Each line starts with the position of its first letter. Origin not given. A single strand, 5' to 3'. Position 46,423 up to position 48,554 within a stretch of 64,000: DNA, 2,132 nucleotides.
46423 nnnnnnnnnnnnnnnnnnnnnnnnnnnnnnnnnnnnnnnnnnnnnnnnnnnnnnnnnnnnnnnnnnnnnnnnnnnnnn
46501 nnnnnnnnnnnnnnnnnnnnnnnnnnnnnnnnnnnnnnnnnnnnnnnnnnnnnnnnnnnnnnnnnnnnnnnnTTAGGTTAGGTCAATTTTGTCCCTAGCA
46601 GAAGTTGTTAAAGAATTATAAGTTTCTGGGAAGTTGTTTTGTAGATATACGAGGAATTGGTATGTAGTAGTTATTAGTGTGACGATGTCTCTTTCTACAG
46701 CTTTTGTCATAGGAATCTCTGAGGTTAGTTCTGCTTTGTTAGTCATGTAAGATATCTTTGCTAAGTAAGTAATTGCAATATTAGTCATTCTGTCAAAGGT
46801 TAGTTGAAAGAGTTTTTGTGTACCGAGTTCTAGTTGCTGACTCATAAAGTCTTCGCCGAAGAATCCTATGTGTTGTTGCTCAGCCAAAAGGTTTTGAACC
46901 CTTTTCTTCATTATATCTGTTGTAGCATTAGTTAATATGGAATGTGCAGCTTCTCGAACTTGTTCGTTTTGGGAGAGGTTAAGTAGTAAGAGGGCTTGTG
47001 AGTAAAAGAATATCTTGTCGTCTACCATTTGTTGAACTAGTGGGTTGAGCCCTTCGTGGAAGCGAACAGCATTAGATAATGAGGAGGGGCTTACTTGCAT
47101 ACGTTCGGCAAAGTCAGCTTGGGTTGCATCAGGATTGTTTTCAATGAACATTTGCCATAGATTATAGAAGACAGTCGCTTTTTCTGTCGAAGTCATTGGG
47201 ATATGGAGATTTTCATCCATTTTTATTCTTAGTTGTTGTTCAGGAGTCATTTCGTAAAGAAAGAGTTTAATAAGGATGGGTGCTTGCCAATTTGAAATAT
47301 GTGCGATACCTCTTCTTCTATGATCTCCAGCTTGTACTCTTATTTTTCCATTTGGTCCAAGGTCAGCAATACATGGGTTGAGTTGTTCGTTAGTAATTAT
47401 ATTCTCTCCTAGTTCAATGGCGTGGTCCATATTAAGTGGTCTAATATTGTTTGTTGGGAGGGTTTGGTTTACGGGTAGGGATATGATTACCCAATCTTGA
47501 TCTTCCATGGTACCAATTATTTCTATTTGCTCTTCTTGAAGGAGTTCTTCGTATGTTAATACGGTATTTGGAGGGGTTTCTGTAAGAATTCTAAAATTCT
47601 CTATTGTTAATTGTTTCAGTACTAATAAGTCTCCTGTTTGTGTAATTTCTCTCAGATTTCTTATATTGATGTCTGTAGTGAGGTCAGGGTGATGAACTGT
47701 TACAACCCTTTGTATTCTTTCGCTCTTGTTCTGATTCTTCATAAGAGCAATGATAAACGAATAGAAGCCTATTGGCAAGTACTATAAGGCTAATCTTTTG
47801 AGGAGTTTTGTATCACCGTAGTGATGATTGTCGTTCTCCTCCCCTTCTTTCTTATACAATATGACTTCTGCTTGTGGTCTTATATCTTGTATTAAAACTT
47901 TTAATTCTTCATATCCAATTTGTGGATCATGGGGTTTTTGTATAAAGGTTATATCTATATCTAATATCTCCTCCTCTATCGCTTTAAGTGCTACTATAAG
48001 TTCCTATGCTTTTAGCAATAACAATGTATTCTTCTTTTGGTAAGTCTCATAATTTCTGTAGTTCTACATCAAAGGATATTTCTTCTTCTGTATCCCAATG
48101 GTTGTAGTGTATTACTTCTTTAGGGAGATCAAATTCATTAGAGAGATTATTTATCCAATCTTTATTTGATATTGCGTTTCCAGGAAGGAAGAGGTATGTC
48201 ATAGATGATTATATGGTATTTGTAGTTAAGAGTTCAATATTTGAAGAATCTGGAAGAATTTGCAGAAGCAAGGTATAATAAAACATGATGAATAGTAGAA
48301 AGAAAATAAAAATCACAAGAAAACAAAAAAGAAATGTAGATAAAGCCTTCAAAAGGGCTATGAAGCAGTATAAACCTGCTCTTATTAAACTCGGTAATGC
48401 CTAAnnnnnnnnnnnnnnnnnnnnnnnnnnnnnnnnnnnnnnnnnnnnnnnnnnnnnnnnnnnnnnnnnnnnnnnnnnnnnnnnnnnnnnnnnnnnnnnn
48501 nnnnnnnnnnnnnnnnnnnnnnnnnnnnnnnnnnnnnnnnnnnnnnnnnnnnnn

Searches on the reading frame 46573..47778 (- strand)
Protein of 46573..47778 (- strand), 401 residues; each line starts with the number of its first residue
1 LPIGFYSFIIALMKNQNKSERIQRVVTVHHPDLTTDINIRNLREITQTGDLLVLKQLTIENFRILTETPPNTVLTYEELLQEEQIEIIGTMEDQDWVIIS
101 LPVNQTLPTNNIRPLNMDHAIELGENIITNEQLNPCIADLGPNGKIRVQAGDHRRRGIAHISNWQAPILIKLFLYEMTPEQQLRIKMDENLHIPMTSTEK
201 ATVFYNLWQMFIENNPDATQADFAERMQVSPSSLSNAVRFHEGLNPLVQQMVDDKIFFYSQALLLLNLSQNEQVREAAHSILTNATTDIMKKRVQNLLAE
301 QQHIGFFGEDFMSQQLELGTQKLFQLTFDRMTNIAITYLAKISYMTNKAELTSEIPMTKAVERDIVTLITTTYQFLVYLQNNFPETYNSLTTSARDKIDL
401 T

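Call 3: search_protein_families(library=pfam, proteins=[window:46573-47778:-], max_evalue=0.1)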
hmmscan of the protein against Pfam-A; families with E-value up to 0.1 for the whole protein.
window:46573-47778:- (401 aa): 3 families
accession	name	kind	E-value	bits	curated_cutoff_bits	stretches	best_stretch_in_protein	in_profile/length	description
PF17762.8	HTH_ParB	-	2.1e-05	25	22.6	1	217-286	20-88/102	ParB HTH domain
PF12802.13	MarR_2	-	0.00021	21.8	27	1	210-238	12-41/61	MarR family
PF01047.28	MarR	-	0.0041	17.4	24.6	1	212-239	12-39/59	MarR family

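Call 4: search_protein_families(library=ncbifam, proteins=[window:46573-47778:-], max_evalue=0.1)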
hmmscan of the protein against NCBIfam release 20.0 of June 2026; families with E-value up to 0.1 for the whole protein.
window:46573-47778:- (401 aa): 1 family
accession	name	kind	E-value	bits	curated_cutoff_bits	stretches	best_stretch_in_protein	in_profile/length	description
TIGR00180.1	parB_part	domain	1.2e-07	31.7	58.45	1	117-278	26-181/186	ParB/RepB/Spo0J family partition protein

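Call 34: search_protein_families(library=padloc, proteins=[window:46573-47778:-], max_evalue=0.01)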
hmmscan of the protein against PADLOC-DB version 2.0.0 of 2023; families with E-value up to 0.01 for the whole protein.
window:46573-47778:- (401 aa): 0 families

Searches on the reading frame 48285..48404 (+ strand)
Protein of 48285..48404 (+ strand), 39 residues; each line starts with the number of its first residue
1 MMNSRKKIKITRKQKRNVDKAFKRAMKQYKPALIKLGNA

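Call 3: search_protein_families(library=pfam, proteins=[window:48285-48404:+], max_evalue=0.1)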
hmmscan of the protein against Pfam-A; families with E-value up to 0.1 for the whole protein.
window:48285-48404:+ (39 aa): 0 families

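Call 4: search_protein_families(library=ncbifam, proteins=[window:48285-48404:+], max_evalue=0.1)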
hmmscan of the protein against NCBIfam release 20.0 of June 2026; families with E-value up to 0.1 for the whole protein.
window:48285-48404:+ (39 aa): 0 families

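Call 34: search_protein_families(library=padloc, proteins=[window:48285-48404:+], max_evalue=0.01)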
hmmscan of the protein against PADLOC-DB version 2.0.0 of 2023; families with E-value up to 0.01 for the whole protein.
window:48285-48404:+ (39 aa): 0 families

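Call 66: search_solved_structures(query=A5, max_evalue=10, show_alignments=3)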
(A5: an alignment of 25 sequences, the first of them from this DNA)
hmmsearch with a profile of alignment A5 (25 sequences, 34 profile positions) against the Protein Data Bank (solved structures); distinct sequences matched with E-value up to 10: 45.
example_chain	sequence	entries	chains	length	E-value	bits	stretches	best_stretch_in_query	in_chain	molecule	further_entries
4zp3_M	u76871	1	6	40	0.053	16.5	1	9-24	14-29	A-kinase anchor protein 7 isoforms alpha and beta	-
8bd7_C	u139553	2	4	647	0.3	14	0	15-28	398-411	IFT70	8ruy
4uzy_A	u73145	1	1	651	0.31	14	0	15-28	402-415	FLAGELLAR ASSOCIATED PROTEIN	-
1wrk_A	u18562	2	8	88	0.33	13.9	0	4-18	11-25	Troponin C, slow skeletal and cardiac muscles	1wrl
2n79_C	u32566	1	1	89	0.33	13.9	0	4-18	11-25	Troponin C, slow skeletal and cardiac muscles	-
4gjf_A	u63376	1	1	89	0.34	13.9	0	4-18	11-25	Troponin C, slow skeletal and cardiac muscles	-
4gjg_A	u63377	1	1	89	0.34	13.9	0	4-18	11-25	Troponin C, slow skeletal and cardiac muscles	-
2kfx_T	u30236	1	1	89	0.34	13.9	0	4-18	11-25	Troponin C, slow skeletal and cardiac muscles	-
2ctn_A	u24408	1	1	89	0.34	13.9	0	4-18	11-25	TROPONIN C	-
2jxl_A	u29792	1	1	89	0.34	13.9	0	4-18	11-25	Troponin C, slow skeletal and cardiac muscles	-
1ap4_A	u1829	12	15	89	0.34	13.9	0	4-18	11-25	CARDIAC N-TROPONIN C | TROPONIN C, SLOW SKELETAL AND CARDIAC MUSCLES | PROTEIN (TROPONIN C)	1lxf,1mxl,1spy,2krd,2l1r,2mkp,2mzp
2kgb_C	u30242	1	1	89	0.34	13.9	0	4-18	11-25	Troponin C, slow skeletal and cardiac muscles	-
3j4q_A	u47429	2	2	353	0.53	13.2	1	9-24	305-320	A-kinase anchor protein 18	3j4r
3vtz_A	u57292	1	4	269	0.59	13.1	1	10-25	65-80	Glucose 1-dehydrogenase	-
7sc2_A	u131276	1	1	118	0.66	13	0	4-18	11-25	Troponin C, slow skeletal and cardiac muscles,Troponin I, cardiac muscle chimera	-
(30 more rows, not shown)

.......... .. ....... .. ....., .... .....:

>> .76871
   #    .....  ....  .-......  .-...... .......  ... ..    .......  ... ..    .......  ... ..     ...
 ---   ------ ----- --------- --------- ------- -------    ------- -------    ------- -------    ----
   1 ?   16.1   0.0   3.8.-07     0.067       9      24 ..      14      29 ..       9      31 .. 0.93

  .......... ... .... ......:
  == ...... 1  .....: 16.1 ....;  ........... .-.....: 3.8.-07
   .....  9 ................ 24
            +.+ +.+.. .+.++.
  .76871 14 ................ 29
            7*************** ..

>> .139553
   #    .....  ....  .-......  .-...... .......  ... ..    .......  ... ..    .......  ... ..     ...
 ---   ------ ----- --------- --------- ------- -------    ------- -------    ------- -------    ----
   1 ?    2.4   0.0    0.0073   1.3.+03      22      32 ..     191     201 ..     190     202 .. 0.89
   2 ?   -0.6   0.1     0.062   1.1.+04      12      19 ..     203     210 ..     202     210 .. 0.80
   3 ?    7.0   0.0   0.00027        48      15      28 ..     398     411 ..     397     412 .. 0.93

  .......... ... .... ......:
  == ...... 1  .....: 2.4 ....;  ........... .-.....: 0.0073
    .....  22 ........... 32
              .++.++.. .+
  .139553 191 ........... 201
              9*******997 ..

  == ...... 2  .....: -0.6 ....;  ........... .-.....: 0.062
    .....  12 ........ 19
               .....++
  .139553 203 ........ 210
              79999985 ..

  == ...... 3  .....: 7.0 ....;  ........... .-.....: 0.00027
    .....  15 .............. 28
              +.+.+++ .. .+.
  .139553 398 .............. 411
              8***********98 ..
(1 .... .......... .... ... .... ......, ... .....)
